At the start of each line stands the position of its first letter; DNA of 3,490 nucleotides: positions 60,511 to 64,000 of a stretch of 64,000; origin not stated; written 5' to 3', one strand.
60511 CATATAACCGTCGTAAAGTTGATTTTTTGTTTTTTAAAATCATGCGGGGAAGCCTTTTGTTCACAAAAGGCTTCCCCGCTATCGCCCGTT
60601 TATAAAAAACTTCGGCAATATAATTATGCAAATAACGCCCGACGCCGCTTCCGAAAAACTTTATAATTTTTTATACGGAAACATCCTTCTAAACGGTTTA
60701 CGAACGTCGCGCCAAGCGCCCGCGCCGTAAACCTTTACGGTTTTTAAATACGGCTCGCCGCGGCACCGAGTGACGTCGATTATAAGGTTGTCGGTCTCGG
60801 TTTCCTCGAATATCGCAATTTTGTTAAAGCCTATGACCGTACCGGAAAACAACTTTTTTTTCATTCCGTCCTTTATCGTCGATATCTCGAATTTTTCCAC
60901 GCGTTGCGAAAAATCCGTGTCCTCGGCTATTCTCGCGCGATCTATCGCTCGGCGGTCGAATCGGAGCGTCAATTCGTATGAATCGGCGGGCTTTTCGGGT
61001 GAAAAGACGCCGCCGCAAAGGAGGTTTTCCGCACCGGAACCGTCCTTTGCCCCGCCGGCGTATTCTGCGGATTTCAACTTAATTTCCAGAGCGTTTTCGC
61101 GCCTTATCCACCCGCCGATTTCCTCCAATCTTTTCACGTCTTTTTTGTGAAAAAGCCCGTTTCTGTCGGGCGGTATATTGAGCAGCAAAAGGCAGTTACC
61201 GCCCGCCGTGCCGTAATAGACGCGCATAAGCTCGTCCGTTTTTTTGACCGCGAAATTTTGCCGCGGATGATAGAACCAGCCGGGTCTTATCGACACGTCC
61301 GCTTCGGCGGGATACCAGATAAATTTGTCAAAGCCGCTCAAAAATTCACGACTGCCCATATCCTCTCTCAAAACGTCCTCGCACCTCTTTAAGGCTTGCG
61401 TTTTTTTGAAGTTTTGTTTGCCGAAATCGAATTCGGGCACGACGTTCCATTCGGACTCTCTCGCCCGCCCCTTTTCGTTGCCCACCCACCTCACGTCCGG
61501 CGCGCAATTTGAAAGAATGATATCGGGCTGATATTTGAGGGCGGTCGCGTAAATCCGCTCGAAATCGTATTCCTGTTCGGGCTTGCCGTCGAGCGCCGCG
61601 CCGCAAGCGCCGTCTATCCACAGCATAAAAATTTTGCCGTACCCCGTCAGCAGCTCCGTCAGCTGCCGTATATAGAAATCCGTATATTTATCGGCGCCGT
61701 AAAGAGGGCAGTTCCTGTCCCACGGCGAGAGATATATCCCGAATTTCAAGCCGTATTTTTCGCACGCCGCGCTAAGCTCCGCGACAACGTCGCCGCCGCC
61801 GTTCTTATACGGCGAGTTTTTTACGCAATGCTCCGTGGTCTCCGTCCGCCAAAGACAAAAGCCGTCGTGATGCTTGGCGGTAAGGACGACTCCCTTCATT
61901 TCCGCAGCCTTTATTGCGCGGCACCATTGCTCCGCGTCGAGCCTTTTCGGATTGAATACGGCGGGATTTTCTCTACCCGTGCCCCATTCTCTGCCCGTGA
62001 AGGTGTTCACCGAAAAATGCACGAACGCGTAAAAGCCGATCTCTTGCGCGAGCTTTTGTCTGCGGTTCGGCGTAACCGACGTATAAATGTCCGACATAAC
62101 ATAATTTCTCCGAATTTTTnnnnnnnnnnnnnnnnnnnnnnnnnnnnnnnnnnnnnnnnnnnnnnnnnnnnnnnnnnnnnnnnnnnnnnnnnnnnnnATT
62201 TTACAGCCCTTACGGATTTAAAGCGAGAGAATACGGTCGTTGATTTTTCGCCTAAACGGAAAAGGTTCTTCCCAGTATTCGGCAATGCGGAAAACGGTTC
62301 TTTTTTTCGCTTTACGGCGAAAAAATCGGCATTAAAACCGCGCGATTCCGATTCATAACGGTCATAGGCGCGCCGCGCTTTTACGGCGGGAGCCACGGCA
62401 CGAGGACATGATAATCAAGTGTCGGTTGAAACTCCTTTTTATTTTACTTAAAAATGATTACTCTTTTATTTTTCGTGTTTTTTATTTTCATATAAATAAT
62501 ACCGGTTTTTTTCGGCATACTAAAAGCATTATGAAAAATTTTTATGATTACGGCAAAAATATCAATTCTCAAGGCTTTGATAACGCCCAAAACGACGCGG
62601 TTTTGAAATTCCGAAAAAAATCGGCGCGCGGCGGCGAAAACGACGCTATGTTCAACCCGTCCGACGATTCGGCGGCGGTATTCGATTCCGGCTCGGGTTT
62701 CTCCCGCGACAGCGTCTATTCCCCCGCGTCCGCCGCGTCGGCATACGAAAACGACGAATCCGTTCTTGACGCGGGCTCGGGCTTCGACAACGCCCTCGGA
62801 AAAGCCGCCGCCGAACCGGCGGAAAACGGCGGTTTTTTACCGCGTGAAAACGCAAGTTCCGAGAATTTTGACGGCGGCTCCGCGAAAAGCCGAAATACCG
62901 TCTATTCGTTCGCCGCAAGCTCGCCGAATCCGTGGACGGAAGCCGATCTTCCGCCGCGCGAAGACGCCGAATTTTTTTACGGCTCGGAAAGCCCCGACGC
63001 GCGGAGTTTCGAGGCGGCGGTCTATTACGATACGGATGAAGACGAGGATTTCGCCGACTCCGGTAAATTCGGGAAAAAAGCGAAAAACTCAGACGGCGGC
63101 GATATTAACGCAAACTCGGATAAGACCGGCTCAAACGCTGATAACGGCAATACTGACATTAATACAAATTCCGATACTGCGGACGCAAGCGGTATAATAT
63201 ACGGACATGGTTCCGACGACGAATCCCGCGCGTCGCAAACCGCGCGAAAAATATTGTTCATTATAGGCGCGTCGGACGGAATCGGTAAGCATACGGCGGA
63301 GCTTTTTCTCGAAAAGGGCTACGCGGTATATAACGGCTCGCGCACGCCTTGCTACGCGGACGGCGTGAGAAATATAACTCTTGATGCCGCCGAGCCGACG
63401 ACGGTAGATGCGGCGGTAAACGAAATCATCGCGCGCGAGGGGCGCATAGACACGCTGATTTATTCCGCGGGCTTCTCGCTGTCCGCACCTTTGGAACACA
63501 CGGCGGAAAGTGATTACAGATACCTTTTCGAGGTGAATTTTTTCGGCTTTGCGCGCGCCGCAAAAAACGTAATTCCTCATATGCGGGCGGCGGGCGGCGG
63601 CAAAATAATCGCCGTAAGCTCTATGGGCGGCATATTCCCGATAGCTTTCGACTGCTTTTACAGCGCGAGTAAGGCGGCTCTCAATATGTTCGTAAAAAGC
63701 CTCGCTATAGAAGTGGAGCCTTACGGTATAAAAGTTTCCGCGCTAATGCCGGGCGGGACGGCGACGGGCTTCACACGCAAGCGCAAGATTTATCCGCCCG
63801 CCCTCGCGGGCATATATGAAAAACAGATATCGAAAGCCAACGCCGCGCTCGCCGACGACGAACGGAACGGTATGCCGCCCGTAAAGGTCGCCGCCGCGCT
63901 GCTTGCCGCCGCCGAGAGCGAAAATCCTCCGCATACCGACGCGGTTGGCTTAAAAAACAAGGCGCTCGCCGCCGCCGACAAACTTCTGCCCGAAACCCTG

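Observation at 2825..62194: Dense family of ~65-bp hairpin repeats (REP1) in almost every intergenic region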

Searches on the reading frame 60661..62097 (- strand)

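Call 11: search_protein_families(library=pfam, proteins=[window:60661-62097:-])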
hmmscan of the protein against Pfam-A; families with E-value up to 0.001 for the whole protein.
window:60661-62097:- (478 aa): 1 family
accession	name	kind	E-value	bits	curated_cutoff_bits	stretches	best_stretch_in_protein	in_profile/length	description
PF01120.23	Alpha_L_fucos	-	7.7e-37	127.9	25.2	1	46-334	87-343/345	Alpha-L-fucosidase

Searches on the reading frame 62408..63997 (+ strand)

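Call 62: search_protein_families(library=pfam, proteins=[window:62408-63997:+], max_evalue=0.01)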
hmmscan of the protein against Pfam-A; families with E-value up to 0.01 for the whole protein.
window:62408-63997:+ (530 aa): 5 families
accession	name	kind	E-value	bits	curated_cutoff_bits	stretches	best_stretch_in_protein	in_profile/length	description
PF00106.31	adh_short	-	8.1e-41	140.1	26.6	1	281-459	1-190/195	short chain dehydrogenase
PF13561.12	adh_short_C2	-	5.4e-30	105.1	27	1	287-477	1-202/236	Enoyl-(Acyl carrier protein) reductase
PF08659.16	KR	-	4.5e-05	23.9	22.6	1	320-431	55-162/180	KR domain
PF13460.12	NAD_binding_10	-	0.0019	18.5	27.2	1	287-407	1-100/184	NAD(P)H-binding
PF23441.1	SDR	-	0.003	17.4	27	0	320-450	63-193/258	SDR-like rossmann domain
